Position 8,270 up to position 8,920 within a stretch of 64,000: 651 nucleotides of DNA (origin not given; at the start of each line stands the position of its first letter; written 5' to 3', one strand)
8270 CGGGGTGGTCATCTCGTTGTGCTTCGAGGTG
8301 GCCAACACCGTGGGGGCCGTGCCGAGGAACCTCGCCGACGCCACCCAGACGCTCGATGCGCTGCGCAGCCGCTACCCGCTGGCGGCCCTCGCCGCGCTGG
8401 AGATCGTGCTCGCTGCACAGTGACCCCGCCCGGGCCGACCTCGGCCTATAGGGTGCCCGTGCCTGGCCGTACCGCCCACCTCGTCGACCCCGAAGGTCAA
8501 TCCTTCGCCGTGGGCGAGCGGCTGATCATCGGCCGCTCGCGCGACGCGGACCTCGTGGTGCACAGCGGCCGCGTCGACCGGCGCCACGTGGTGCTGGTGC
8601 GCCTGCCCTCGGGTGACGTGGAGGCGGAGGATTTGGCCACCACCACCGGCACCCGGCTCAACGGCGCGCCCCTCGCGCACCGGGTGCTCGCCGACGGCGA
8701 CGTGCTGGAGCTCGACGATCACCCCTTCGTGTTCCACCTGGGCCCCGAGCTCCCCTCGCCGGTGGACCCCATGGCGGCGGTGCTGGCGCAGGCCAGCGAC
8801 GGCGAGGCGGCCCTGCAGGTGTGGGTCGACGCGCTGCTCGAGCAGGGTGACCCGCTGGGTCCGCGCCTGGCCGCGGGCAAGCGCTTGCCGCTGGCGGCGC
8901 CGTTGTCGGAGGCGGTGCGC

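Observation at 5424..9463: Kinase-like / GspE-N / 45-bp-repeat protein translationally coupled to an FHA protein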

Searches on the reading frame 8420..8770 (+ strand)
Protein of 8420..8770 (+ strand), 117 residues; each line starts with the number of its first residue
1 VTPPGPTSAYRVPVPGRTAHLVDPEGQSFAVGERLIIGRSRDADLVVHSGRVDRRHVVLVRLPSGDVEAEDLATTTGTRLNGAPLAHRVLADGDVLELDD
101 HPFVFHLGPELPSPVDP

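Call 51: search_solved_structures(query=window:8420-8770:+, max_evalue=0.01, show_alignments=3)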
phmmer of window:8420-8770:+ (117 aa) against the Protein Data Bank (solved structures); distinct sequences matched with E-value up to 0.01: 14.
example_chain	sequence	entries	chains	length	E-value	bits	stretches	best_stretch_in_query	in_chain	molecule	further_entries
3po8_A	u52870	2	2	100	4.4e-08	36.5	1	18-107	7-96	Putative uncharacterized protein TB39.8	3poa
2lc1_A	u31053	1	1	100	8.8e-08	35.5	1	18-101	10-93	Putative uncharacterized protein TB39.8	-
3oun_A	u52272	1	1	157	2.6e-07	34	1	18-100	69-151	Putative uncharacterized protein TB39.8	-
6i2q_B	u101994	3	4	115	3.3e-07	33.6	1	36-110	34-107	Glycogen accumulation regulator GarA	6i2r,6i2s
8p5r_G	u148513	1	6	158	6.8e-07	32.6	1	36-110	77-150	Glycogen accumulation regulator GarA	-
6cah_A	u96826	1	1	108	8.1e-07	32.4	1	35-106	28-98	ABC transporter ATP-binding/permease protein Rv1747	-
2kfu_A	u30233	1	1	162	4.6e-06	30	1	26-110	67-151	Rv1827 pThr 22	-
6i2p_D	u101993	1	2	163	4.7e-06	29.9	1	26-110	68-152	Glycogen accumulation regulator GarA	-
7rj3_A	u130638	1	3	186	6.5e-06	29.5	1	26-110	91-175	Glycogen accumulation regulator GarA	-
2kkl_A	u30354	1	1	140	3.1e-05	27.3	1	26-108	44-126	Uncharacterized protein Mb1858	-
2kb3_A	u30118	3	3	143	3.8e-05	27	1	26-109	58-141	Oxoglutarate dehydrogenase inhibitor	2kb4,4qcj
8p5x_G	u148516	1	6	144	3.9e-05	27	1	26-109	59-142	Oxoglutarate dehydrogenase inhibitor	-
2fez_A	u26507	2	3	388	0.00012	25.4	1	35-107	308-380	Probable regulatory protein embR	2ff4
3hx1_A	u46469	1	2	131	0.0043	20.4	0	35-96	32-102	Slr1951 protein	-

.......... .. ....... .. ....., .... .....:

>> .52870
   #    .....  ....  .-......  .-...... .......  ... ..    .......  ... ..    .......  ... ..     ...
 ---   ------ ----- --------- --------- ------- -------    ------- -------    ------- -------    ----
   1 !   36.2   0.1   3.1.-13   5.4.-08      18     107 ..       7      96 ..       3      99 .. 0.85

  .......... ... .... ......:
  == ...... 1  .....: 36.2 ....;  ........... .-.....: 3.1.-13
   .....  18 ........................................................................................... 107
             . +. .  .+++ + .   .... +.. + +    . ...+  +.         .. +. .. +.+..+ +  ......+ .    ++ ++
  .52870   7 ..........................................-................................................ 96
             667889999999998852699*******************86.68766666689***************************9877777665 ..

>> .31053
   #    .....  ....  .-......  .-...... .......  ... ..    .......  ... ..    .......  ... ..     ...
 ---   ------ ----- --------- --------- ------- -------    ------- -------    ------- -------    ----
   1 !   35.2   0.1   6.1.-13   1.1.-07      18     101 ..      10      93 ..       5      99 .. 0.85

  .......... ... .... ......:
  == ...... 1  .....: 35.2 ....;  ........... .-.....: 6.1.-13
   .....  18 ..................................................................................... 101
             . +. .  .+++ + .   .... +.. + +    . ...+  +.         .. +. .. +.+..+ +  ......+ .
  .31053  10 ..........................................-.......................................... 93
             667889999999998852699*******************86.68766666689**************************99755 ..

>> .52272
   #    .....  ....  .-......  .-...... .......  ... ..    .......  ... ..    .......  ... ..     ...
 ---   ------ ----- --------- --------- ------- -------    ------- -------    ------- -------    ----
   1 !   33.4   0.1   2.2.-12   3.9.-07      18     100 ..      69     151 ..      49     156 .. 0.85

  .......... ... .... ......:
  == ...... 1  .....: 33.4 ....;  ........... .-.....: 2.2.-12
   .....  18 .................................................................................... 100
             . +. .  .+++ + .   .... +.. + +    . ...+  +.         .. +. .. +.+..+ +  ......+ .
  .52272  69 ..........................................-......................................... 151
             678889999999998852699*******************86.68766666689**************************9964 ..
